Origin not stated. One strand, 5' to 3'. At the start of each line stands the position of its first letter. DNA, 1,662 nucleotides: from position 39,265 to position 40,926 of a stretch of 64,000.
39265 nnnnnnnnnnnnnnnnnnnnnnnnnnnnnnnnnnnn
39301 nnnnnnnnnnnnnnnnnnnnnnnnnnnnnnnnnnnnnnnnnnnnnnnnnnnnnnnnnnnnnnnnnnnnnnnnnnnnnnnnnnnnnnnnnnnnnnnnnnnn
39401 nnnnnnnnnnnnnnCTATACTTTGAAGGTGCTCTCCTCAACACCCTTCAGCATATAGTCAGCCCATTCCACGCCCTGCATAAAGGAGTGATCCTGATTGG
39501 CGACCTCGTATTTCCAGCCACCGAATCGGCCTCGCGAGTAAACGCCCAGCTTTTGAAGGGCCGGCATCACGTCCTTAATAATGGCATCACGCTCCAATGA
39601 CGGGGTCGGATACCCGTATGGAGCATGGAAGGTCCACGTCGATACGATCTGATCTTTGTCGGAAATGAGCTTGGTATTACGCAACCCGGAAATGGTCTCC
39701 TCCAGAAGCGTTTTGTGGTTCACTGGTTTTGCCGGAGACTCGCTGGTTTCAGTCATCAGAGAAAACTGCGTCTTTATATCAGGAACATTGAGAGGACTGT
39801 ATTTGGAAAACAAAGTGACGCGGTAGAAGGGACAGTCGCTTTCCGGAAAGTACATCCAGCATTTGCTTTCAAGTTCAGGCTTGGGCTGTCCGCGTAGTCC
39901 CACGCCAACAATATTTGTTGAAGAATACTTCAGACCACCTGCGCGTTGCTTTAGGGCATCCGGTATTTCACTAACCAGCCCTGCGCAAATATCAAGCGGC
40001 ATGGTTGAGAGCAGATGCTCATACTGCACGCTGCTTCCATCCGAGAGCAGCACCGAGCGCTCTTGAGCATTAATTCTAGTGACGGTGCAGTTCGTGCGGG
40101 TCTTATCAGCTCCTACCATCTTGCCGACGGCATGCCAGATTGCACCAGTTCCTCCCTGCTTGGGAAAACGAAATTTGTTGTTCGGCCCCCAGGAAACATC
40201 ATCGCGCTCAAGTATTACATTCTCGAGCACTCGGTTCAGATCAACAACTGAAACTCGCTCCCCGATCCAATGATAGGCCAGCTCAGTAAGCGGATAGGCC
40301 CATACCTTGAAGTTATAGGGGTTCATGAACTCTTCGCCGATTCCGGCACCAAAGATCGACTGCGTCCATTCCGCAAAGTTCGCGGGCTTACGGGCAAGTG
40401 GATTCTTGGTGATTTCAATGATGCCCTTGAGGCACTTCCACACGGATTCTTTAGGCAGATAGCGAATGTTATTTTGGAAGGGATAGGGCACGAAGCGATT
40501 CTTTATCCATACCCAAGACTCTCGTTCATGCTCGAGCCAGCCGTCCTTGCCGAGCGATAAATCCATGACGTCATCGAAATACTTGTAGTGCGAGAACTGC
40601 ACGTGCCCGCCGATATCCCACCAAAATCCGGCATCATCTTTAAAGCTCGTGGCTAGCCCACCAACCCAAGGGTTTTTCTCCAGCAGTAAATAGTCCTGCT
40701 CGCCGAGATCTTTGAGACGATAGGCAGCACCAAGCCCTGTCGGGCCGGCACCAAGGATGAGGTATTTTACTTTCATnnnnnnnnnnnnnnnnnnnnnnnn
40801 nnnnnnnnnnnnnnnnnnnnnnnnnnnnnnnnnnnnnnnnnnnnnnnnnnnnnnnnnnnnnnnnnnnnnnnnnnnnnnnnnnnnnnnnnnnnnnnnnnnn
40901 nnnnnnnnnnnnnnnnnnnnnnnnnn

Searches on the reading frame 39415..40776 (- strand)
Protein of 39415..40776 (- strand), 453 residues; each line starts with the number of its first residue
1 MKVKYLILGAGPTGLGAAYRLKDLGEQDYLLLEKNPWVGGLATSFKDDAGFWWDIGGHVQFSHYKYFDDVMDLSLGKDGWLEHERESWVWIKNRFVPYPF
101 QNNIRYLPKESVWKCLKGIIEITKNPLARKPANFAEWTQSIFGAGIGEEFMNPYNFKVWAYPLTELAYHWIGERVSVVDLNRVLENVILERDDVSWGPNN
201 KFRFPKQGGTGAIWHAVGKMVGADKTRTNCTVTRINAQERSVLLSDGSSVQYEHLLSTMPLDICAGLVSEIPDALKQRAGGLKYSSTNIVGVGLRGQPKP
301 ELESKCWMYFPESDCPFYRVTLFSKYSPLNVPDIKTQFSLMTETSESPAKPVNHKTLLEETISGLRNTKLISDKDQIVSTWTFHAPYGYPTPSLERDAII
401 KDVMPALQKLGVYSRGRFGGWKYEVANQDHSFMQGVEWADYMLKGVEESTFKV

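Call 6: search_protein_families(library=pfam, proteins=[window:39415-40776:-], max_evalue=0.001)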
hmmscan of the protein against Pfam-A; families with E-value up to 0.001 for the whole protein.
window:39415-40776:- (453 aa): 4 families
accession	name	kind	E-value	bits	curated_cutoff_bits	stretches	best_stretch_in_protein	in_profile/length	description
PF01593.30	Amino_oxidase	-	1e-17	65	19.8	1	13-405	2-408/443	Flavin containing amine oxidoreductase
PF13450.12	NAD_binding_8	-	3.1e-09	37.4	21.9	1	7-68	1-62/68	NAD(P)-binding Rossmann-like domain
PF13738.12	Pyr_redox_3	-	4.8e-05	23.2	30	1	6-37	1-32/305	Pyridine nucleotide-disulphide oxidoreductase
PF12831.13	FAD_oxidored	-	0.00068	19.5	27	1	6-44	3-40/416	FAD dependent oxidoreductase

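Call 21: search_protein_families(library=ncbifam, proteins=[window:39415-40776:-], max_evalue=0.001)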
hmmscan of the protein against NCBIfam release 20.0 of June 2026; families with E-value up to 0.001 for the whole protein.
window:39415-40776:- (453 aa): 13 families
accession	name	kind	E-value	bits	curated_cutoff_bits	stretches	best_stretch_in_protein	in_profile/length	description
NF005547.0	PRK07208.1-3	equivalog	8e-49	166.6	380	1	4-446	6-446/465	hypothetical protein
NF005548.0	PRK07208.1-4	equivalog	1.9e-45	155.4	389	1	4-449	5-457/488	hypothetical protein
NF005545.0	PRK07208.1-1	equivalog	3.6e-31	108.1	451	1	2-438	7-457/504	hypothetical protein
NF005546.0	PRK07208.1-2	equivalog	4.4e-30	104.7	418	2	81-447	112-507/527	hypothetical protein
NF005560.0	PRK07233.1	equivalog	2.6e-13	49.6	252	2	5-62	3-58/435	hypothetical protein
NF005549.0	PRK07208.1-5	equivalog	8.3e-13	47.6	587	2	83-440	115-509/534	hypothetical protein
TIGR03467.1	HpnE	equivalog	5.4e-08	32.6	283.05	1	6-72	2-68/430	hydroxysqualene dehydroxylase HpnE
TIGR00562.1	proto_IX_ox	equivalog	4.9e-07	28.7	97.85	1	4-151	4-153/470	protoporphyrinogen oxidase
TIGR02731.1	phytoene_desat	equivalog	1.2e-05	24.3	569.4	1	6-71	3-67/453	15-cis-phytoene desaturase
TIGR02734.1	crtI_fam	subfamily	1.6e-05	23.8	238.1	1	7-57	3-51/504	phytoene desaturase family protein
TIGR02732.1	zeta_caro_desat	equivalog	4.7e-05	22.5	622.15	1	6-72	3-68/474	9,9'-di-cis-zeta-carotene desaturase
NF008841.0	PRK11883.1-1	equivalog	5.4e-05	22.3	517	0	3-61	4-63/453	protoporphyrinogen oxidase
NF058655.1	CrtID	equivalog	0.00039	19.4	640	1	6-57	2-51/478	bifunctional phytoene desaturase/3,4-desaturase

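Call 55: search_solved_structures(query=window:39415-40776:-, max_evalue=0.001)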
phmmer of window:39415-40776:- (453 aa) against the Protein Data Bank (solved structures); distinct sequences matched with E-value up to 0.001: 16.
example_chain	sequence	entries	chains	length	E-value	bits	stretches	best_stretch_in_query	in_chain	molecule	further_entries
4dsg_A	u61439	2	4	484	3.4e-136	457.8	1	4-449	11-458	UDP-galactopyranose mutase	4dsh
3uka_A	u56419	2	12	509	1.4e-134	452.4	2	3-341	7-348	UDP-galactopyranose mutase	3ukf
3ukl_A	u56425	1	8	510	1.4e-134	452.4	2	3-341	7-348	UDP-galactopyranose mutase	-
3ukh_A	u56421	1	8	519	1.6e-134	452.3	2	3-341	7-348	UDP-galactopyranose mutase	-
3ute_A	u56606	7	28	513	1.8e-134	452.1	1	3-451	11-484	UDP-galactopyranose mutase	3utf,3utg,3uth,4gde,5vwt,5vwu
3ukq_A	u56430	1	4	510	3.9e-134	451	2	3-341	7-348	UDP-galactopyranose mutase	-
3ukk_A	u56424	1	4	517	4.1e-134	450.9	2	3-341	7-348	UDP-galactopyranose mutase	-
3ukp_A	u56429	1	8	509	9.6e-134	449.7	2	3-341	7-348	UDP-galactopyranose mutase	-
4u8k_A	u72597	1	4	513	1.2e-133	449.3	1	3-451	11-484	UDP-galactopyranose mutase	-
4u8l_A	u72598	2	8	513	2.2e-133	448.5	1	3-451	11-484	UDP-galactopyranose mutase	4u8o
4u8i_A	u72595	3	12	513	2.2e-133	448.4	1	3-451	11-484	UDP-galactopyranose mutase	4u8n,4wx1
4u8m_A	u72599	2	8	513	3e-133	448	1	3-451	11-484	UDP-galactopyranose mutase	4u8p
4u8j_A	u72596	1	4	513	3e-133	448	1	3-451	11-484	UDP-galactopyranose mutase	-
5hhf_A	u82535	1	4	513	4.4e-133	447.5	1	3-451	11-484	UDP-galactopyranose mutase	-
5mog_A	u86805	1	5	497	6.6e-06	28.1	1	4-90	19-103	Phytoene dehydrogenase, chloroplastic/chromoplastic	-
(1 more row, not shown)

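Call 63: search_solved_structures(query=window:39415-40776:-, max_evalue=1e-100, show_alignments=2)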
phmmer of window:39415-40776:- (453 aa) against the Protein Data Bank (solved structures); distinct sequences matched with E-value up to 1e-100: 14.
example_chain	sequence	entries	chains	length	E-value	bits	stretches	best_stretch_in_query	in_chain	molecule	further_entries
4dsg_A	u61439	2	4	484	3.4e-136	457.8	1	4-449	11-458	UDP-galactopyranose mutase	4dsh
3uka_A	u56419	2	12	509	1.4e-134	452.4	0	3-341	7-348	UDP-galactopyranose mutase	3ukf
3ukl_A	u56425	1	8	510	1.4e-134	452.4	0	3-341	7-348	UDP-galactopyranose mutase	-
3ukh_A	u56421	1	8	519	1.6e-134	452.3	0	3-341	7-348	UDP-galactopyranose mutase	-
3ute_A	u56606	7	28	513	1.8e-134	452.1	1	3-451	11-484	UDP-galactopyranose mutase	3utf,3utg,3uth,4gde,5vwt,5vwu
3ukq_A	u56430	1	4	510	3.9e-134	451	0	3-341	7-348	UDP-galactopyranose mutase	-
3ukk_A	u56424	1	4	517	4.1e-134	450.9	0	3-341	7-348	UDP-galactopyranose mutase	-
3ukp_A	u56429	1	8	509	9.6e-134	449.7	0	3-341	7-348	UDP-galactopyranose mutase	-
4u8k_A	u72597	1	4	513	1.2e-133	449.3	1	3-451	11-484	UDP-galactopyranose mutase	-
4u8l_A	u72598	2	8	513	2.2e-133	448.5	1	3-451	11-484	UDP-galactopyranose mutase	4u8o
4u8i_A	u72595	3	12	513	2.2e-133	448.4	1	3-451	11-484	UDP-galactopyranose mutase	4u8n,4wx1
4u8m_A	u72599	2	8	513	3e-133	448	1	3-451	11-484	UDP-galactopyranose mutase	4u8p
4u8j_A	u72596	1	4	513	3e-133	448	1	3-451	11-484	UDP-galactopyranose mutase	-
5hhf_A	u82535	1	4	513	4.4e-133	447.5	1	3-451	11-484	UDP-galactopyranose mutase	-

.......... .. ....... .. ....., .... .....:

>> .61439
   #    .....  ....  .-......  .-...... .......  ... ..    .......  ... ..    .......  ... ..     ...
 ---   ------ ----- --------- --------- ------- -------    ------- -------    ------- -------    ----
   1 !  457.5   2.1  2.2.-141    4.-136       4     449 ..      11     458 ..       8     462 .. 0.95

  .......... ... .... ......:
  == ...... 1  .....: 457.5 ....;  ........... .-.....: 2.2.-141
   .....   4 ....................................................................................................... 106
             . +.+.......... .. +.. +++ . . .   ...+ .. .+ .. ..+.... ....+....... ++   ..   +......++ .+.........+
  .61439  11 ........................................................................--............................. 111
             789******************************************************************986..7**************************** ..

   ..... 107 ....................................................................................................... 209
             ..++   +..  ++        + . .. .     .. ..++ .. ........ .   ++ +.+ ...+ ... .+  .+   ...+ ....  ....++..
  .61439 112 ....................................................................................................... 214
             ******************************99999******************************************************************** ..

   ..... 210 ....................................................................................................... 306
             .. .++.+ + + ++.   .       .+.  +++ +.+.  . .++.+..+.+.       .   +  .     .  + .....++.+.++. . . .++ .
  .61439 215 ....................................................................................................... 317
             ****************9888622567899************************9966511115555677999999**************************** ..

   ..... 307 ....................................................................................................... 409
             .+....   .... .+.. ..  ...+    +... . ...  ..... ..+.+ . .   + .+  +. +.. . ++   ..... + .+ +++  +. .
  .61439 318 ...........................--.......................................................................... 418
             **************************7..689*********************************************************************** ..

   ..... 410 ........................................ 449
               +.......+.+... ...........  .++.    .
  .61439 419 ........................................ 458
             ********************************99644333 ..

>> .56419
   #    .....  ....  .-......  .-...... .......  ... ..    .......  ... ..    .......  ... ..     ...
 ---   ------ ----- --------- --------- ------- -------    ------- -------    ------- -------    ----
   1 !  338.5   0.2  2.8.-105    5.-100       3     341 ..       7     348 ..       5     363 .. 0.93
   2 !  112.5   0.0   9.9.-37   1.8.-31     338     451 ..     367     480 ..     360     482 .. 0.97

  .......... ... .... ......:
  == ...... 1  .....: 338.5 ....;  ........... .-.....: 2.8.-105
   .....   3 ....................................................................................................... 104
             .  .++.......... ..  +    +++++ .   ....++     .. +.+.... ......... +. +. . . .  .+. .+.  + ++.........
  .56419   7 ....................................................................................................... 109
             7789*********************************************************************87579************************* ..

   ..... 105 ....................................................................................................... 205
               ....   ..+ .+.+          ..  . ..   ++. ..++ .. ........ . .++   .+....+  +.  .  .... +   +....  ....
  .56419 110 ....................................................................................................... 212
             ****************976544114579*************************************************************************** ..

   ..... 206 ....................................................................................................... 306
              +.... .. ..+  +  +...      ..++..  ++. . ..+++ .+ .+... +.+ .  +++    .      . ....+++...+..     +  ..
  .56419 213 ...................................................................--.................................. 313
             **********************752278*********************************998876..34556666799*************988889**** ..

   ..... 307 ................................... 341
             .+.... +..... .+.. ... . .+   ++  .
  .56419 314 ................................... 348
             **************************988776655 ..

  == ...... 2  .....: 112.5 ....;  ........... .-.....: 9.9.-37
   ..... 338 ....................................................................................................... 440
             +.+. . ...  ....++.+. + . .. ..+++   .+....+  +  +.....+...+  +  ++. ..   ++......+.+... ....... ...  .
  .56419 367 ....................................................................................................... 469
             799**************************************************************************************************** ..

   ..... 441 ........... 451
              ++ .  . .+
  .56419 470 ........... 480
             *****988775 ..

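Call 71: find_related_loci(query=window:39415-40773:-, collection=metagenome_contigs, flank=8000)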
Query window:39415-40773:- (452 aa) in metagenome_contigs; peptide patterns used: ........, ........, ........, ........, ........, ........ (x = any residue, [..] = any of these).
600 stretches matched a pattern (row limit reached: there are more); 588 encode a relative of the query (tblastn E <= 1e-3); the best 80 are kept; 80 distinct loci.
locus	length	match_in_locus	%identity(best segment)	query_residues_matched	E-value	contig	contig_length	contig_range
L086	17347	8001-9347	63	2-450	0e+0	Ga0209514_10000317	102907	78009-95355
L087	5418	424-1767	64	1-449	0e+0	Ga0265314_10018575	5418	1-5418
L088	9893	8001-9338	62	3-449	0e+0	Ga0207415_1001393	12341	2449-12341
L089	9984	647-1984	62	3-449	0e+0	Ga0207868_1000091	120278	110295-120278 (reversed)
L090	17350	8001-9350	62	1-450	0e+0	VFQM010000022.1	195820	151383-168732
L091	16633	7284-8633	61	1-450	0e+0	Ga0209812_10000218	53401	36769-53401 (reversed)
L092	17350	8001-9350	61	1-450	0e+0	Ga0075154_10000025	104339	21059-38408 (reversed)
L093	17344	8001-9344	61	3-450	0e+0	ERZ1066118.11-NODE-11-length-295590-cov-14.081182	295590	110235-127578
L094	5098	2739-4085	61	3-451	0e+0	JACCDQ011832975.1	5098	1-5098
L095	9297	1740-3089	60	1-450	0e+0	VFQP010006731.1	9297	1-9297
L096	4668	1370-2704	61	3-447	0e+0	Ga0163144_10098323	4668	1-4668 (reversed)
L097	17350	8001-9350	60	1-450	0e+0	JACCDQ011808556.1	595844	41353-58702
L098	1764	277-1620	59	3-449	0e+0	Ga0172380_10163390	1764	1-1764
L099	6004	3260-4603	59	3-450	0e+0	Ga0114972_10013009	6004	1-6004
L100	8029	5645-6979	58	3-447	0e+0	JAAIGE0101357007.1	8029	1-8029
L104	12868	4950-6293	59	3-450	0e+0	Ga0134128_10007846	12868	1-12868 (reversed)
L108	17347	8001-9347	58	1-452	0e+0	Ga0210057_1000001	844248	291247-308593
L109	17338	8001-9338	58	1-452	9e-180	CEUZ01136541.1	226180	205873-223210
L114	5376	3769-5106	58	2-449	0e+0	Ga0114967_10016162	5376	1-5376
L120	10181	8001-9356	57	1-450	9e-177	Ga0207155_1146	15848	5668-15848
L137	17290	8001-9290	58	18-450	4e-170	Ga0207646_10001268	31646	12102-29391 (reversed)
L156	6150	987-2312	55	3-450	5e-169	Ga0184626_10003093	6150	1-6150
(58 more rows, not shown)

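Call 74: search_protein_families(library=pfam, proteins=[L137:9341-10900:+, L137:10986-12293:-, L137:12293-13750:-, L137:13894-15753:-, L100:2937-4577:+, L104:6342-8240:-, L114:381-1991:+, L156:2386-3987:-, L120:5081-6532:-, L095:5976-7379:+], max_evalue=0.01)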
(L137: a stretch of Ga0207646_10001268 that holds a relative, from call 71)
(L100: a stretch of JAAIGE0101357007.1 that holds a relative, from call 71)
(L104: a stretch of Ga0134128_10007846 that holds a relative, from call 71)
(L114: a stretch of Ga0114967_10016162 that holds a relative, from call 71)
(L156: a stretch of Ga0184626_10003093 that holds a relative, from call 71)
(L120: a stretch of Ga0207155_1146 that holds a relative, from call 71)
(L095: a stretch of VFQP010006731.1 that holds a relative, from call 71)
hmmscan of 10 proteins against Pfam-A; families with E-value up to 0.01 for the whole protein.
L137:9341-10900:+ (520 aa): 0 families

L137:10986-12293:- (436 aa): 3 families
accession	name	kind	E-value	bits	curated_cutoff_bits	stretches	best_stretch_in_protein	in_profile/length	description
PF09594.16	GT87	-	1.4e-10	41.8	25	1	122-325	35-234/237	Glycosyltransferase family 87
PF03155.21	Alg6_Alg8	-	0.00023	20.7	25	1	109-214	84-195/482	ALG6, ALG8 glycosyltransferase family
PF05208.19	ALG3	-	0.0043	17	23.6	0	124-227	88-191/358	ALG3 protein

L137:12293-13750:- (486 aa): 0 families

L137:13894-15753:- (620 aa): 15 families
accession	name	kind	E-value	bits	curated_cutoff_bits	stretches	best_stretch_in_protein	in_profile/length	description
PF14559.12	TPR_19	-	6.8e-12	46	25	2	548-615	1-68/68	Tetratricopeptide repeat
PF13181.12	TPR_8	-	7.9e-10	38.5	25.7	0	540-571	3-34/34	Tetratricopeptide repeat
PF07719.23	TPR_2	-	6.2e-09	35.7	27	1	540-571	3-34/34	Tetratricopeptide repeat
PF00515.34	TPR_1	-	1.4e-07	31.5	27.8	1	540-571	3-34/34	Tetratricopeptide repeat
PF13432.12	TPR_16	-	4.3e-07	30.7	32.7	1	508-570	1-63/65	Tetratricopeptide repeat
PF13424.12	TPR_12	-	3.4e-06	27.6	30.1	0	501-536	42-77/77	Tetratricopeptide repeat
PF13431.12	TPR_17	-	8.4e-06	26.1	24.4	0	526-558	1-33/34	Tetratricopeptide repeat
PF13414.12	TPR_11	-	6.1e-05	23.1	26.8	1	550-585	6-41/42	TPR repeat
PF12895.13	ANAPC3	-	0.001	19.7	27.2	0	483-562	6-80/82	Anaphase-promoting complex, cyclosome, subunit 3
PF13176.12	TPR_7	-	0.0016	18.8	27.9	0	506-537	1-34/36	Tetratricopeptide repeat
PF13428.12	TPR_14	-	0.0017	19.3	23.5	0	506-545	3-42/44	Tetratricopeptide repeat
PF13374.12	TPR_10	-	0.0022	18.4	27.5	0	540-564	4-28/42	Tetratricopeptide repeat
PF23914.1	TPR_CcmH_CycH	-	0.0048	17.2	42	0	481-569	61-152/158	Cytochrome c-type biogenesis protein H TPR domain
PF11028.14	TMEM260-like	-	0.0051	17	24.2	0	141-219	101-175/179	Protein O-mannosyl-transferase TMEM260-like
PF04987.19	PigN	-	0.0068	15.7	25.4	1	368-441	148-223/456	Phosphatidylinositolglycan class N (PIG-N)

L100:2937-4577:+ (547 aa): 0 families

L104:6342-8240:- (633 aa): 3 families
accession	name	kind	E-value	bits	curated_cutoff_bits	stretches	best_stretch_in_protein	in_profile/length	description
PF13231.12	PMT_2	-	3.7e-09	37.4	26.1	1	116-269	9-157/160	Dolichyl-phosphate-mannose-protein mannosyltransferase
PF16266.10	DUF4919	-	0.00014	22.3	29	1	572-629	66-123/186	Domain of unknown function (DUF4919)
PF14559.12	TPR_19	-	0.0018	19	25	1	574-624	1-51/68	Tetratricopeptide repeat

L114:381-1991:+ (537 aa): 2 families
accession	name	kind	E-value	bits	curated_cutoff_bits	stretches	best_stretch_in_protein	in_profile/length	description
PF13231.12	PMT_2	-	2.6e-10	41.2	26.1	1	81-249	4-160/160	Dolichyl-phosphate-mannose-protein mannosyltransferase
PF02366.24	PMT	-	4.5e-06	26.9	22.7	1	51-238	33-225/245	Dolichyl-phosphate-mannose-protein mannosyltransferase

L156:2386-3987:- (534 aa): 0 families

L120:5081-6532:- (484 aa): 2 families
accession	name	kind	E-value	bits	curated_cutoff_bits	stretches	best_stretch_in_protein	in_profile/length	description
PF13520.12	AA_permease_2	-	1.1e-58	199.6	27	1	13-437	1-403/427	Amino acid permease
PF00324.27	AA_permease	-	1.4e-38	133.2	24.6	1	22-476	6-464/470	Amino acid permease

L095:5976-7379:+ (468 aa): 2 families
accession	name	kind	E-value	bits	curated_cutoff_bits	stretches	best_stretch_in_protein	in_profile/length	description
PF03062.24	MBOAT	-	3.7e-27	95.9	27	1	153-379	84-331/337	MBOAT, membrane-bound O-acyltransferase family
PF13813.11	MBOAT_2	-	2.4e-05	25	25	1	265-325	4-66/85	Membrane bound O-acyl transferase family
